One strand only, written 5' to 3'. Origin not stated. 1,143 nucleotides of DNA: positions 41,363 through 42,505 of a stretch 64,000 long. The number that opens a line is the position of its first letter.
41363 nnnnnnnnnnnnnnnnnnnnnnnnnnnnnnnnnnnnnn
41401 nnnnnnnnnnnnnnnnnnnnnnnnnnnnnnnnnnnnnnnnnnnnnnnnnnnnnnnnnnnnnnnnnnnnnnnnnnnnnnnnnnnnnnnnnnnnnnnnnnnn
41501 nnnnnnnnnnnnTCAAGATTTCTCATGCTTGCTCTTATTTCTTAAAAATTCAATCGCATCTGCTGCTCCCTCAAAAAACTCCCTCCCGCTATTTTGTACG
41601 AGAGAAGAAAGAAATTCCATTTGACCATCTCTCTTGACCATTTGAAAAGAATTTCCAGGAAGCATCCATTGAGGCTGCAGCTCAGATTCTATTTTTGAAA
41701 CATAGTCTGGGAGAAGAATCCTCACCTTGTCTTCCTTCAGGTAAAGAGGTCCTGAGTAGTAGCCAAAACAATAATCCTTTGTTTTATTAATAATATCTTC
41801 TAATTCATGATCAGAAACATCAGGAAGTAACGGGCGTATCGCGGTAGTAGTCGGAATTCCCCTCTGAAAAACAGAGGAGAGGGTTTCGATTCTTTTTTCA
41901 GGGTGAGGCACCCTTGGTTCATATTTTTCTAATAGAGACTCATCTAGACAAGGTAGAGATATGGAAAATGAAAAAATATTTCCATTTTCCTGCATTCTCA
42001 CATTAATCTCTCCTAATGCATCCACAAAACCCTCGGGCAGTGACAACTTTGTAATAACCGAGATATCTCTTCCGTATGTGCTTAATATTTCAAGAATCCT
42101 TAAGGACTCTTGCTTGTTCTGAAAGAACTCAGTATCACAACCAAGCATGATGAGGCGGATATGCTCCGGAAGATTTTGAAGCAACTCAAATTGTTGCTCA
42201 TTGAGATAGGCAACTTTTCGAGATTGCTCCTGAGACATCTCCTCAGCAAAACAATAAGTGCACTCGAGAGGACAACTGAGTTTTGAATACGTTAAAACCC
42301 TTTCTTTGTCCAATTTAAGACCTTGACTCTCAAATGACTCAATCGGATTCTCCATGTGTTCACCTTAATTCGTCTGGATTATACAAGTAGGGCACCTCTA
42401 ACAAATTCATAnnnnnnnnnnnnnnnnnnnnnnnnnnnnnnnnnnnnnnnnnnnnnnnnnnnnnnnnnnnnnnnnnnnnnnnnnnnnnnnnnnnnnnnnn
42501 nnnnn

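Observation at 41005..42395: Radical SAM (SPL-like) + CYTH triphosphate-tunnel enzyme cassette in a low-GC island: candidate novel nucleotide-modifying or defence module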

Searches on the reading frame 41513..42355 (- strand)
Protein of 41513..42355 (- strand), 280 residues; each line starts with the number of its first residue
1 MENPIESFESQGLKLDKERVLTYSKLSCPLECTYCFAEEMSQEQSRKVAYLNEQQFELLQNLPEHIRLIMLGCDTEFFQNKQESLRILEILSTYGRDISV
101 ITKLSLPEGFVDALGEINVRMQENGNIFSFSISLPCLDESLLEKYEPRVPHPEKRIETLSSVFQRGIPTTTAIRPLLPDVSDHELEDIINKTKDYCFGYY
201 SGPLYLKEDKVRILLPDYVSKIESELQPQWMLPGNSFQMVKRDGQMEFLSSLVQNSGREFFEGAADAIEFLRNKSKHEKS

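Call 3: search_protein_families(library=pfam, proteins=[window:41513-42355:-], max_evalue=0.1)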
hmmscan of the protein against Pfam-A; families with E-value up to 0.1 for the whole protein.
window:41513-42355:- (280 aa): 3 families
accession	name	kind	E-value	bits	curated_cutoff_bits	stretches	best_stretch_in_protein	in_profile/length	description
PF04055.27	Radical_SAM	-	1.1e-12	48.9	29.5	1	28-190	7-164/166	Radical SAM superfamily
PF13353.11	Fer4_12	-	0.025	15.3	22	1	27-89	14-75/137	4Fe-4S single cluster domain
PF17698.6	DUF5544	-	0.059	13.9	25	0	9-46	46-83/125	Family of unknown function (DUF5544)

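Call 4: search_protein_families(library=ncbifam, proteins=[window:41513-42355:-], max_evalue=0.1)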
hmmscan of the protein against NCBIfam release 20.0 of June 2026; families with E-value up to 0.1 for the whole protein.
window:41513-42355:- (280 aa): 7 families
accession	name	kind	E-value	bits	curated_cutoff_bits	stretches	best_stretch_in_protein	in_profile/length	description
NF033668.1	rSAM_PA0069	hypoth_equivalog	1.3e-18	67.1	360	1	65-194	115-243/348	PA0069 family radical SAM protein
NF038135.1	rSAM_Rv2578c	equivalog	1.4e-08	34.2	430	1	86-187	144-242/317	Rv2578c family radical SAM protein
TIGR04470.1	rSAM_mob_pairB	equivalog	4e-08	33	410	1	26-226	26-222/285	radical SAM mobile pair protein B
NF038136.1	rSAM_Rv_intein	exception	1.3e-05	24.2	700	1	86-184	401-494/574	intein-containing Rv2578c family radical SAM protein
TIGR03821.1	EFP_modif_epmB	equivalog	0.015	14.3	369.3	1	16-82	94-160/321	EF-P beta-lysylation protein EpmB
TIGR00238.1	TIGR00238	subfamily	0.024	13.6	199.2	1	17-78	112-173/331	KamA family radical SAM protein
TIGR04280.1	geopep_mat_rSAM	hypoth_equivalog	0.075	12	400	0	20-45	86-111/428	geopeptide radical SAM maturase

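Call 5: search_protein_families(library=padloc, proteins=[window:41513-42355:-], max_evalue=0.1)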
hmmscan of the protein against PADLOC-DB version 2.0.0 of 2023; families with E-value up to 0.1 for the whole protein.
window:41513-42355:- (280 aa): 1 family
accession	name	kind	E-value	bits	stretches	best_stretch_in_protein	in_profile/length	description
PDLC02903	pVip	-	0.00091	16.8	1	27-102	9-76/257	Viperins not associated with kinases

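Call 7: find_homologous_proteins(query=window:41513-42355:-)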
Query window:41513-42355:- (280 aa): 263 proteins with E <= 0.001 among 727 candidates; the best 120 are listed.
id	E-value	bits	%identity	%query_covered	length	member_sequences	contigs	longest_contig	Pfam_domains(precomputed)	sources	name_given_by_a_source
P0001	6.3e-183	624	100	100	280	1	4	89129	PF04055.28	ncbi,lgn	-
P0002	7.6e-138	476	73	100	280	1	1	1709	PF04055.28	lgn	-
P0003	6.4e-132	457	70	100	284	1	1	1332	PF04055.28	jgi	jgi:DNA repair photolyase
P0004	3.9e-131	454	69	100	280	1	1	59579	PF04055.28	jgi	jgi:DNA repair photolyase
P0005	2.4e-130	452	69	99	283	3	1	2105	PF04055.28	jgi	jgi:DNA repair photolyase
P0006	5.8e-127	441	67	99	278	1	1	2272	PF04055.28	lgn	-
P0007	6.1e-127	441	70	98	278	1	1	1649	PF04055.28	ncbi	-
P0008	7.6e-122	424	66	98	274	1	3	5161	PF04055.28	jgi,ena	-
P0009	1.5e-121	423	66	98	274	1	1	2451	PF04055.28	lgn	-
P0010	2.0e-121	422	65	98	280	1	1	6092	PF04055.28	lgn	-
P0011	2.4e-121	422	65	98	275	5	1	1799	PF04055.28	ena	-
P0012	3.5e-121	422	66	100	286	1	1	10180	PF04055.28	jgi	jgi:DNA repair photolyase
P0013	5.5e-120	418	65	98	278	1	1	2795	PF04055.28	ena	-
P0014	1.4e-119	416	67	98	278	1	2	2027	PF04055.28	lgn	-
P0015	1.5e-119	416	66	98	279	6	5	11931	PF04055.28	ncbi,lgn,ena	-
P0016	7.0e-119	414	67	98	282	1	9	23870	PF04055.28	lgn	-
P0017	8.2e-119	414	65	98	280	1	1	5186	PF04055.28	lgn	-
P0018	2.8e-117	409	65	98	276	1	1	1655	PF04055.28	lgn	-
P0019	4.0e-117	408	64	98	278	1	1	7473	PF04055.28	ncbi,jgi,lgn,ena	ncbi:MAG: radical SAM protein [Candidatus Nomurabacteria bacterium]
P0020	4.2e-117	408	64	97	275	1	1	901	PF04055.28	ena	-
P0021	8.3e-117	407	63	98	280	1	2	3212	PF04055.28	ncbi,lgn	-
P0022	5.9e-116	405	66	98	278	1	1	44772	PF04055.28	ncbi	-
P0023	7.3e-116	404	63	95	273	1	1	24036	PF04055.28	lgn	-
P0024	2.1e-115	403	64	97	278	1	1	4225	PF04055.28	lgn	-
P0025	1.3e-114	400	62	98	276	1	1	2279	PF04055.28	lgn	-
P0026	3.0e-114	399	62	98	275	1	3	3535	PF04055.28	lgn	-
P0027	1.6e-112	393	61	98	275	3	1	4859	PF04055.28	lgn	-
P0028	5.5e-112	392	60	98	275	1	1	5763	PF04055.28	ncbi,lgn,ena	-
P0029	2.5e-111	389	62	97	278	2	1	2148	PF04055.28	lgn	-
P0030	1.4e-109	384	61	100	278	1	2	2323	PF04055.28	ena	-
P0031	1.6e-108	380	59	100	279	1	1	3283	PF04055.28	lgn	-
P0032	9.2e-108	378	61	98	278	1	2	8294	PF04055.28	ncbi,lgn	-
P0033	1.6e-107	377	59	100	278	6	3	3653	PF04055.28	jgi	jgi:DNA repair photolyase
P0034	8.6e-107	375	58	99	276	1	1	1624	PF04055.28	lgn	-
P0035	9.6e-107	374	62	99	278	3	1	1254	PF04055.28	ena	-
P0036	1.0e-106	374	59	97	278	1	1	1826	PF04055.28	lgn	-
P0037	1.1e-106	374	59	97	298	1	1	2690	PF04055.28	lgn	-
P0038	1.5e-106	374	58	99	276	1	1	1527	PF04055.28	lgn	-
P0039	2.3e-106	373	58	99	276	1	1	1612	PF04055.28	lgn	-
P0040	2.5e-106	373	60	98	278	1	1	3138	PF04055.28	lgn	-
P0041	2.6e-106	373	59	97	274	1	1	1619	PF04055.28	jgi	jgi:DNA repair photolyase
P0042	3.2e-106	373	60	98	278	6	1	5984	PF04055.28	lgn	-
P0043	4.7e-106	372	59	99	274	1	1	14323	PF04055.28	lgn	-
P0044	5.6e-106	372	58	100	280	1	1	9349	PF04055.28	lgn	-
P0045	2.3e-105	370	60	97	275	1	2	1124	PF04055.28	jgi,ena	jgi:DNA repair photolyase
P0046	6.7e-105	368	59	98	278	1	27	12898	PF04055.28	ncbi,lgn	-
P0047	8.2e-105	368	60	98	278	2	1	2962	PF04055.28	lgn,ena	-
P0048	9.4e-104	365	59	98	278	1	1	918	PF04055.28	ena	-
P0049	4.2e-103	362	56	99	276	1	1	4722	PF04055.28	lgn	-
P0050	5.9e-103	362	57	98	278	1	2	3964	PF04055.28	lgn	-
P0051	6.9e-103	362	57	99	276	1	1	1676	PF04055.28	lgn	-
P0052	9.1e-103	361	56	99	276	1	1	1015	PF04055.28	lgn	-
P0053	9.2e-101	355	57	100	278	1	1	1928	PF04055.28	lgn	-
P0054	1.1e-100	354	58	99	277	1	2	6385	PF04055.28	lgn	-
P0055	3.0e-100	353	56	96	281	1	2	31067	PF04055.28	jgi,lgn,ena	-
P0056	9.7e-100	351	57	97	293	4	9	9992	PF04055.28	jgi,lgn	jgi:DNA repair photolyase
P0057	1.0e-99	351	57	97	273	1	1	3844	PF04055.28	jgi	jgi:DNA repair photolyase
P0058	2.1e-99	350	55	96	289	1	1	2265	PF04055.28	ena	-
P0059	1.0e-97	345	56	97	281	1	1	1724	PF04055.28,PF13353.12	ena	-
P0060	1.1e-96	341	54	97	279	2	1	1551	PF04055.28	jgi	-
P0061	1.3e-96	341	56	96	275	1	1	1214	PF04055.28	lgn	-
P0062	1.4e-96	341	63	86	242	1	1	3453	PF04055.28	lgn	-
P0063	1.8e-96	341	55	97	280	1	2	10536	PF04055.28,PF13353.12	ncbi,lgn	-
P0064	2.0e-96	341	54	97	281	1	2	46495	PF04055.28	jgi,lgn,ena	-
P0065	2.6e-96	340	54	96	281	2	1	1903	PF04055.28,PF13353.12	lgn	-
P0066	6.5e-96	339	55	97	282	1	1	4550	PF04055.28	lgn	-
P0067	2.5e-95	337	56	96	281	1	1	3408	PF04055.28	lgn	-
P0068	7.5e-94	332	54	97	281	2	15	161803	PF04055.28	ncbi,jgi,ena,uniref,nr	ncbi:MAG: hypothetical protein A3I39_02350 [Candidatus Yanofskybacteria bacterium RIFCSPLOWO2_02_FUL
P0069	2.5e-93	330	66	78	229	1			PF04055.28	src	-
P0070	1.5e-92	328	51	98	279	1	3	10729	PF04055.28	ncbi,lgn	-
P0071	4.0e-92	326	52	97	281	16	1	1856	PF04055.28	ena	-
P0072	3.5e-91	323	54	96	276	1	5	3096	PF04055.28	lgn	-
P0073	1.1e-89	318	54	99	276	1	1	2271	PF04055.28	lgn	-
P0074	1.6e-89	318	54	95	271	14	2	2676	PF04055.28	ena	-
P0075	2.2e-89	317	55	97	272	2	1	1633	PF04055.28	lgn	-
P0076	2.4e-88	314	53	95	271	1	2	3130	PF04055.28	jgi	-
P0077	2.7e-88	314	54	98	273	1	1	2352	PF04055.28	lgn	-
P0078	3.1e-88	314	55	95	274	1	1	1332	PF04055.28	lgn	-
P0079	4.3e-88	313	55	96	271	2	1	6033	PF04055.28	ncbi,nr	ncbi:MAG: radical SAM protein [Candidatus Staskawiczbacteria bacterium]|nr:radical SAM protein [Cand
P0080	6.6e-88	313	53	95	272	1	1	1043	PF04055.28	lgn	-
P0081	1.4e-87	312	54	95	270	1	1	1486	PF04055.28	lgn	-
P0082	2.0e-87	311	54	95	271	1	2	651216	PF04055.28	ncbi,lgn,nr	ncbi:radical SAM protein [Candidatus Nomurabacteria bacterium]|nr:radical SAM protein [Candidatus No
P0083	3.5e-87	310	53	97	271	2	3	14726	PF04055.28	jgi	jgi:DNA repair photolyase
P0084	4.6e-87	310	54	97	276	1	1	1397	PF04055.28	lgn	-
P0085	8.7e-87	309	54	97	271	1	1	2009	PF04055.28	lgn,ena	-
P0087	2.3e-86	308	53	92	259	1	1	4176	PF04055.28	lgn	-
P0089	3.7e-86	307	55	95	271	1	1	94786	PF04055.28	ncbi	ncbi:MAG: radical SAM protein [Candidatus Falkowbacteria bacterium]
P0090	5.0e-86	306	52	95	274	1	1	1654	PF04055.28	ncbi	-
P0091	5.9e-86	306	51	96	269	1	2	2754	PF04055.28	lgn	-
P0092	7.7e-86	306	54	95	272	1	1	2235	PF04055.28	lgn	-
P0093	9.7e-86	305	52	96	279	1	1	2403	PF04055.28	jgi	-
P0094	1.5e-85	305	53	97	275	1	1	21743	PF04055.28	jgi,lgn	jgi:DNA repair photolyase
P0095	1.5e-85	305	51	95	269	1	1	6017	PF04055.28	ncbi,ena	-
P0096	1.5e-85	305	51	96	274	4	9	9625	PF04055.28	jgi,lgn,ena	-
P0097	1.9e-85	305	55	95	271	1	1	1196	PF04055.28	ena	-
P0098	2.3e-85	304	55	96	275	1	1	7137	PF04055.28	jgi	jgi:DNA repair photolyase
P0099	3.0e-85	304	57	83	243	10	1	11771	PF04055.28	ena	-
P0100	4.6e-85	303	53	95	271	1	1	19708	PF04055.28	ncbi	-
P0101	5.4e-85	303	52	95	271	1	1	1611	PF04055.28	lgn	-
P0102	6.5e-85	303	54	95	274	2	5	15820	PF04055.28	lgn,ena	-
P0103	8.1e-85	302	51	97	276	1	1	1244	PF04055.28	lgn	-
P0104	8.2e-85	302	55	95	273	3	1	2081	PF04055.28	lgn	-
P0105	9.0e-85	302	53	97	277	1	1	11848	PF04055.28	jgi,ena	-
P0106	9.3e-85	302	52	96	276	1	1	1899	PF04055.28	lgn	-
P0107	1.1e-84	302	52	96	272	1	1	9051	PF04055.28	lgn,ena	-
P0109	1.7e-84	301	53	96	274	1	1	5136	PF04055.28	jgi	jgi:DNA repair photolyase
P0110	1.7e-84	301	63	75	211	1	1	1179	PF04055.28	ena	-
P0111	2.4e-84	301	52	95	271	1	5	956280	PF04055.28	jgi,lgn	jgi:DNA repair photolyase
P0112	2.4e-84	301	51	98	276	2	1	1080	PF04055.28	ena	-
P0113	2.5e-84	301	53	95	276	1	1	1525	PF04055.28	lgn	-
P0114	2.7e-84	301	51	95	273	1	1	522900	PF04055.28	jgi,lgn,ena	-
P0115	2.8e-84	301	54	95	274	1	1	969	PF04055.28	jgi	jgi:DNA repair photolyase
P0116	4.0e-84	300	52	95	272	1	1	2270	PF04055.28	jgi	jgi:DNA repair photolyase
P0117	4.9e-84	300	50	97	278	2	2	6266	PF04055.28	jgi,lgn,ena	jgi:DNA repair photolyase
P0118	5.2e-84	300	51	95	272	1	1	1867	PF04055.28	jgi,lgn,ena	-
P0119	5.8e-84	300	51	98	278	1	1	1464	PF04055.28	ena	-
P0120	6.8e-84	299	52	95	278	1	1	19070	PF04055.28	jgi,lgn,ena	-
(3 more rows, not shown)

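Call 8: find_encoding_contigs(protein=P0004, flank=6000, max_places=2)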
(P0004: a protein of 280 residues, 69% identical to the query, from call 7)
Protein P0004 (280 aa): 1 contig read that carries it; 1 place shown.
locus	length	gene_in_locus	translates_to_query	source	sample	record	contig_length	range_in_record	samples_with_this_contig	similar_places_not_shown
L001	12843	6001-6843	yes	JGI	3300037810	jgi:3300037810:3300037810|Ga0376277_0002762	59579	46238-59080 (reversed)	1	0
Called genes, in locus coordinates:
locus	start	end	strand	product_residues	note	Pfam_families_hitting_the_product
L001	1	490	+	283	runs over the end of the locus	PF13638:PIN_4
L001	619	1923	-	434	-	PF03952:Enolase_N, PF00113:Enolase_C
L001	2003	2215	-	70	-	-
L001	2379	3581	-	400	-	PF00082:Peptidase_S8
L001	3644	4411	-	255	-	PF07722:Peptidase_C26, PF00117:GATase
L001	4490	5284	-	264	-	-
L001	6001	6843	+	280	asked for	PF04055:Radical_SAM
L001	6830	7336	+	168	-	PF01928:CYTH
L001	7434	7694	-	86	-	-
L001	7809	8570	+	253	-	PF20619:DUF6804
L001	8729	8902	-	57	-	-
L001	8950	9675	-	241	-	-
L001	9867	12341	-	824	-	PF00521:DNA_topoisoIV, PF03989:DNA_gyraseA_C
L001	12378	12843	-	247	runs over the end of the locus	-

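Call 9: find_encoding_contigs(protein=P0068, flank=6000, max_places=2)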
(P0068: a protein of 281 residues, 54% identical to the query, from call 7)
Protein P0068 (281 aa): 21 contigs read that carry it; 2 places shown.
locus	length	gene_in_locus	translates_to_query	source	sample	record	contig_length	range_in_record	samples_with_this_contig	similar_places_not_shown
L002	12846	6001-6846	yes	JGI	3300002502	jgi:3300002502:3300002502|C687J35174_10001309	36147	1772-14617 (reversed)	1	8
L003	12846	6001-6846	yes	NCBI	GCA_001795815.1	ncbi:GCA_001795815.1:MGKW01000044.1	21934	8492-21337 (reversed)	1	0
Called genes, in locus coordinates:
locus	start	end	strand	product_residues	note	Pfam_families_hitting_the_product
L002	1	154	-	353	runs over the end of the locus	PF02661:Fic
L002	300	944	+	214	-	-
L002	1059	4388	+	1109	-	PF25788:Ig_Rha78A_N (weak), PF00801:PKD, PF18911:PKD_4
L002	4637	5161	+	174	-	-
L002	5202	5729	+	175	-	PF13529:Peptidase_C39_2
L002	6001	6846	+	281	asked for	PF04055:Radical_SAM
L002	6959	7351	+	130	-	PF01928:CYTH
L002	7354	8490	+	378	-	PF01409:tRNA-synt_2d, PF03147:FDX-ACB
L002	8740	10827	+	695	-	PF02518:HATPase_c, PF00204:DNA_gyraseB, PF01751:Toprim, PF00986:DNA_gyraseB_C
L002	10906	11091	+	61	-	PF00584:SecE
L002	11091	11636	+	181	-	PF02357:NusG, PF00467:KOW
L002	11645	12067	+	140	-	PF03946:Ribosomal_L11_N, PF00298:Ribosomal_L11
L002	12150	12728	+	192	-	PF22769:DCD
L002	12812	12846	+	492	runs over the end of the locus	PF02934:GatB_N, PF02637:GatB_Yqey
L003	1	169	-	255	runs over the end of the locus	PF02661:Fic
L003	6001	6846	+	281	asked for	PF04055:Radical_SAM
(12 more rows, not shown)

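Call 10: find_encoding_contigs(protein=P0082, flank=6000, max_places=2)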
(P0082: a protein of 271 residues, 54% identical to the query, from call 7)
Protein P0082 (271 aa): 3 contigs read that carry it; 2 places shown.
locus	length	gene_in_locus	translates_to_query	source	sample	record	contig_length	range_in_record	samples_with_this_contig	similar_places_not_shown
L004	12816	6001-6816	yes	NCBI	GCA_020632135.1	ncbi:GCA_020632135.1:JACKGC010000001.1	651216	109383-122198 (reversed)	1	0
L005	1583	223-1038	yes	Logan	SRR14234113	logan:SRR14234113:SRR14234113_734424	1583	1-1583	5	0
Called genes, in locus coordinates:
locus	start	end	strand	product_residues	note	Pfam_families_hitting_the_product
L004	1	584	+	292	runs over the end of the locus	PF03462:PCRF, PF00472:RF-1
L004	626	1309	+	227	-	PF02463:SMC_N (faint), PF00005:ABC_tran, PF13304:AAA_21 (faint)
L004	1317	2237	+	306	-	PF18075:FtsX_ECD, PF02687:FtsX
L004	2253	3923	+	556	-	PF06418:CTP_synth_N, PF01656:CbiA (weak), PF00117:GATase, PF07722:Peptidase_C26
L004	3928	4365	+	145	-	PF00892:EamA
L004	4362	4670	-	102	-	-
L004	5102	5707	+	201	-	-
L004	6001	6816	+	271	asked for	PF04055:Radical_SAM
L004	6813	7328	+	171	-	PF01928:CYTH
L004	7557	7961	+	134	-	PF04138:GtrA_DPMS_TM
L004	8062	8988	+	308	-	PF01545:Cation_efflux, PF16916:ZT_dimer (weak)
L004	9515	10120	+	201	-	-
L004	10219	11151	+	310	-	PF08239:SH3_3 (weak), PF03734:YkuD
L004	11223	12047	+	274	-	PF13529:Peptidase_C39_2, PF03412:Peptidase_C39 (weak)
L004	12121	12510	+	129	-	-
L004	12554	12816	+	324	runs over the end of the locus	PF00389:2-Hacid_dh, PF02826:2-Hacid_dh_C, PF03446:NAD_binding_2 (weak)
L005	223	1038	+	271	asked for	PF04055:Radical_SAM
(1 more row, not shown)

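Call 11: find_encoding_contigs(protein=P0111, flank=6000, max_places=2)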
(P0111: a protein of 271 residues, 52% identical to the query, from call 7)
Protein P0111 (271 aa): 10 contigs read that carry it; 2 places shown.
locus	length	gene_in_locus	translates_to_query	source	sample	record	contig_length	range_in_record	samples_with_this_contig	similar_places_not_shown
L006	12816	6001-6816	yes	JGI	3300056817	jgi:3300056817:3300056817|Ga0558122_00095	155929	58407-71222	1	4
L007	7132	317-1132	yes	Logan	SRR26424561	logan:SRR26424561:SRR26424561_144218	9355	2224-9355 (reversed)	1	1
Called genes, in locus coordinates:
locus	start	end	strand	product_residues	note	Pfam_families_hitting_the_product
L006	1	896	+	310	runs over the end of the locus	PF03462:PCRF, PF00472:RF-1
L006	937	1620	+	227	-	PF00931:NB-ARC (faint), PF02463:SMC_N (faint), PF00005:ABC_tran, PF13304:AAA_21 (faint)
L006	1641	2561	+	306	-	PF18075:FtsX_ECD, PF02687:FtsX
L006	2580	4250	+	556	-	PF06418:CTP_synth_N, PF00117:GATase, PF07722:Peptidase_C26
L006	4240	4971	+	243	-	PF03372:Exo_endo_phos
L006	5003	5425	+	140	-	PF00892:EamA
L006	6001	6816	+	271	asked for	PF04055:Radical_SAM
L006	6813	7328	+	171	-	PF01928:CYTH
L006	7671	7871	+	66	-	PF00313:CSD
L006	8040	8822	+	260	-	PF01209:Ubie_methyltran, PF08241:Methyltransf_11, PF13649:Methyltransf_25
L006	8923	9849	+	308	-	-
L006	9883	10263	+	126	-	PF06262:Zincin_1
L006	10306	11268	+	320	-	PF01699:Na_Ca_ex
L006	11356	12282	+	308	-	PF08239:SH3_3 (weak), PF03734:YkuD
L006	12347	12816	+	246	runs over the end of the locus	PF13529:Peptidase_C39_2, PF03412:Peptidase_C39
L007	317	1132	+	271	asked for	PF04055:Radical_SAM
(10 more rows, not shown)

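Call 13: search_solved_structures(query=window:41513-42355:-, max_evalue=10, show_alignments=2)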
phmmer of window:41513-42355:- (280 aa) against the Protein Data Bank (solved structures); distinct sequences matched with E-value up to 10: 0.

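Call 17: find_related_loci(query=A1, collection=genome_contigs, flank=6000)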
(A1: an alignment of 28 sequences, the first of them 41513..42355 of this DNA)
Query A1 (280 aa) in genome_contigs; peptide patterns used: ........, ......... (x = any residue, [..] = any of these).
44 stretches matched a pattern; 40 encode a relative of the query (tblastn E <= 1e-3); 40 distinct loci.
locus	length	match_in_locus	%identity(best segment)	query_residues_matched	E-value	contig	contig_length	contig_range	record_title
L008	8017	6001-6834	65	1-278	9e-130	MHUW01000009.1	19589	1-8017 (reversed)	MAG: Candidatus Yonathbacteria bacterium RIFCSPLOWO2_01_FULL_47_33b rifcsplowo2_01_scaffold_20930, whole genome shotgun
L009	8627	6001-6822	66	1-274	2e-126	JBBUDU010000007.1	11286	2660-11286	MAG: Patescibacteria group bacterium isolate H41-bin073_1 H41_bin073_1_000000000007, whole genome shotgun sequence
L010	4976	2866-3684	64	8-280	1e-124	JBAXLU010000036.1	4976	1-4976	MAG: Candidatus Nomurabacteria bacterium isolate ELA435 MAG435_36, whole genome shotgun sequence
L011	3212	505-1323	63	8-280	1e-127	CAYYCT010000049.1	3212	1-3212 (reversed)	MAG TPA_asm: uncultured Candidatus Saccharibacteria bacterium isolate SRP278252_co2_838 genome assembly, contig: NODE_67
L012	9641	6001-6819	66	8-280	1e-122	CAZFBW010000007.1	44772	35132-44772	MAG TPA_asm: uncultured Candidatus Saccharibacteria bacterium isolate SRP342105_co1_442 genome assembly, contig: NODE_10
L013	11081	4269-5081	59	8-280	2e-111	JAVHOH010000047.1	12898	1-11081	MAG: Candidatus Paceibacterota bacterium isolate WB02no19_35_22 NODE_2694_length_12898_cov_13.157985, whole genome shotg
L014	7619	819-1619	56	5-272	2e-106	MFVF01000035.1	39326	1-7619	MAG: Candidatus Nomurabacteria bacterium RIFCSPLOWO2_01_FULL_42_20 rifcsplowo2_01_scaffold_9706, whole genome shotgun se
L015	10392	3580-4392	55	5-276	1e-103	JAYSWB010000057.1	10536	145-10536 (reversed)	MAG: bacterium isolate GFS_12865 GFS_12865_56, whole genome shotgun sequence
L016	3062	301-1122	54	5-279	4e-106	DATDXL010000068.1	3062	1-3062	MAG TPA_asm: Candidatus Paceibacterota bacterium isolate SMAG_U8138 k141_1605343, whole genome shotgun sequence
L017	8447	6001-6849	51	1-279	2e-99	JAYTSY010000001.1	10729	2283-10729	MAG: bacterium isolate GFS_5288 GFS_5288_0, whole genome shotgun sequence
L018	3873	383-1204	52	5-279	2e-100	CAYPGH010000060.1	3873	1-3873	MAG TPA_asm: uncultured Candidatus Saccharibacteria bacterium isolate SRP050083_co2_53 genome assembly, contig: NODE_238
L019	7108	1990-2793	52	7-277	6e-95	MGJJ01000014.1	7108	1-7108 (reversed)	MAG: Candidatus Yanofskybacteria bacterium RIFCSPHIGHO2_01_FULL_44_22 rifcsphigho2_01_scaffold_31196, whole genome shotg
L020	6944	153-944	55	7-273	4e-94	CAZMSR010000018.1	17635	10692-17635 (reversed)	MAG TPA_asm: uncultured Gammaproteobacteria bacterium isolate SRP200020_co2_147 genome assembly, contig: NODE_3654_lengt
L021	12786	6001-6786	54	8-272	3e-92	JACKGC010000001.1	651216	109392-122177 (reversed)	MAG: Candidatus Nomurabacteria bacterium isolate HK-STAS-PATE-21 HK-STAS-PATE-21_1, whole genome shotgun sequence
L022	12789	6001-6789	55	8-273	2e-91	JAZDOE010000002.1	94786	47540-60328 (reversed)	MAG: Candidatus Falkowbacteria bacterium isolate MEGAHIT-group-0.750 k141_12838758, whole genome shotgun sequence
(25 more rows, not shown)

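Call 30: predict_structure(alignment_id=A1)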
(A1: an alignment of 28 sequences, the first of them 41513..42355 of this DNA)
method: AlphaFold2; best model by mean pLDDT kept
length: 280 residues; sequences in the alignment: 28
mean_pLDDT: 92.2   pTM: 0.90
mean pLDDT of the five models: 92.2, 92.1, 91.9, 91.0, 89.5
residues with pLDDT >= 90: 210; 70-90: 58; 50-70: 11; < 50: 1
segments of 3 or more residues with pLDDT < 50: none
pLDDT, mean of each block of 10 residues (from residue 1): 76 93 88 78 80 95 96 90 97 97 97 98 97 97 95 98 99 96 98 98 91 88 82 88 96 98 96 76
secondary structure, 60 per line:
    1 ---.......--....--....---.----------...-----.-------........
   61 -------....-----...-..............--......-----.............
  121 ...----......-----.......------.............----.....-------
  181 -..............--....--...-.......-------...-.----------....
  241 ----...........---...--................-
elements in order: H4-10 E13-16 E19-22 H53-60 E68-71 H81-94 E97-102 H108-123 E128-133 H139-145 H152-164 E169-173 H182-195 E198-201 E204-206 H208-214 E237-240 H245-255 E259-261 H264-279
